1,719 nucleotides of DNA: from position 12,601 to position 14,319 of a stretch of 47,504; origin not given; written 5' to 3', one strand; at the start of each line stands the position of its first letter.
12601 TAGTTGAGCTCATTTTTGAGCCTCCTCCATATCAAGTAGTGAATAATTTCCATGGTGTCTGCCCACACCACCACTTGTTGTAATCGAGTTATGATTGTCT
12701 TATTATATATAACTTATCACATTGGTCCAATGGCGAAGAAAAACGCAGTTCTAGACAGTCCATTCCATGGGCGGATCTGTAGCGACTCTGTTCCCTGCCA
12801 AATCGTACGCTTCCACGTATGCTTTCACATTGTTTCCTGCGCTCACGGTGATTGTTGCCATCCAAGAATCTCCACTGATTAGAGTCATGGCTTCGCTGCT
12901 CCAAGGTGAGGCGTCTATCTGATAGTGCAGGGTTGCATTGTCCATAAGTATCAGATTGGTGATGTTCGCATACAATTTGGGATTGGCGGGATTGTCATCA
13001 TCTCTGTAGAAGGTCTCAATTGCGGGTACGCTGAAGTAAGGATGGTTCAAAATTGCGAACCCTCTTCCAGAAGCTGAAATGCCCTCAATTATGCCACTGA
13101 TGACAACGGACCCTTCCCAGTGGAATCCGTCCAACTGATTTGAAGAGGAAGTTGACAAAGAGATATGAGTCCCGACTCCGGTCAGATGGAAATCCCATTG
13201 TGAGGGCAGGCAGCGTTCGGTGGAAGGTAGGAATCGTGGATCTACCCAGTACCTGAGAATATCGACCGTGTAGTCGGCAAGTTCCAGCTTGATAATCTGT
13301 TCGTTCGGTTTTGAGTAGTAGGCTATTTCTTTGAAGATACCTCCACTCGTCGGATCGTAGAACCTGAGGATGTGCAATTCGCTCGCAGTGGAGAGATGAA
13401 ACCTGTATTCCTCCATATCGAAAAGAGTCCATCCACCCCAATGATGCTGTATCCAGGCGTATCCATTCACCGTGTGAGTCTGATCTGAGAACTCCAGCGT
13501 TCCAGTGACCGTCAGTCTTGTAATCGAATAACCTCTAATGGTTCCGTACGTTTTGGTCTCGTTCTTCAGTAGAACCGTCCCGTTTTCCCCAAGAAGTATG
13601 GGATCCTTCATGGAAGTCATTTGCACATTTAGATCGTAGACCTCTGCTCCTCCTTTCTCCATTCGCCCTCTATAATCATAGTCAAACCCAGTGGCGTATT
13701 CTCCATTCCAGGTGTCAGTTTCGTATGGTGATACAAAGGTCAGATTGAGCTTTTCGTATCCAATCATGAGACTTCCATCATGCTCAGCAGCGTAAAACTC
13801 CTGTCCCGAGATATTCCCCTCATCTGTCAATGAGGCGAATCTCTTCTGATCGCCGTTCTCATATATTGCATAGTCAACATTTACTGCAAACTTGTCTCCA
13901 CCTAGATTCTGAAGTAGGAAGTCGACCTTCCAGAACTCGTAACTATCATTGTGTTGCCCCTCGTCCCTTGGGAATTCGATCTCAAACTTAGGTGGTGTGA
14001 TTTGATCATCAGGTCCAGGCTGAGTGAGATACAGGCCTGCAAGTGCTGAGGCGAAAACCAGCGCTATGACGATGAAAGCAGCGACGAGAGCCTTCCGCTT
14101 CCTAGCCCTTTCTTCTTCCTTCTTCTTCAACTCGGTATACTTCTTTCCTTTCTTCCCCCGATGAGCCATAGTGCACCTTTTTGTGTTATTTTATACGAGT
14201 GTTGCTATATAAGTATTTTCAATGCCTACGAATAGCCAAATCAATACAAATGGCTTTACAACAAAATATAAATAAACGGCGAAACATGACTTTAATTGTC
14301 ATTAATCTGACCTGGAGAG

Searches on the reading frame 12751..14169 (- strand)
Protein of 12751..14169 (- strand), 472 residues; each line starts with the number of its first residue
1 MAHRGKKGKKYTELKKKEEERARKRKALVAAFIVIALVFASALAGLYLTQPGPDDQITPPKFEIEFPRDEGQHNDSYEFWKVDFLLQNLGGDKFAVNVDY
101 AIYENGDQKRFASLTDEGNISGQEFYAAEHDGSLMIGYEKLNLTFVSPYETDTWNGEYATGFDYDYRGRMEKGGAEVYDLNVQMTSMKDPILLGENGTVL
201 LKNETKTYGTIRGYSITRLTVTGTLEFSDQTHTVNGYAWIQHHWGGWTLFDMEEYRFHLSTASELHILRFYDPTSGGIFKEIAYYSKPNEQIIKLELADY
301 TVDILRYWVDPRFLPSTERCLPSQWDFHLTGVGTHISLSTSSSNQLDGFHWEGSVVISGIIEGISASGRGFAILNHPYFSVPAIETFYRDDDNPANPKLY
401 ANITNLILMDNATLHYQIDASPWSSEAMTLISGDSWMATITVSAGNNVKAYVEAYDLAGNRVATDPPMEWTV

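Call 74: search_protein_families(library=pfam, proteins=[window:12751-14169:-], max_evalue=0.001)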
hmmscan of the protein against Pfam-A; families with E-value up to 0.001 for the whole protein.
window:12751-14169:- (472 aa): 2 families
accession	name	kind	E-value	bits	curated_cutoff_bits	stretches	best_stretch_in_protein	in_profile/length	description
PF07143.17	CrtC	-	1.2e-09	39.5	22.5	1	152-245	82-167/168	CrtC N-terminal lipocalin domain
PF17186.10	Lipocalin_9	-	0.00011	22.7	26.2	1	257-372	13-126/131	Lipocalin-like domain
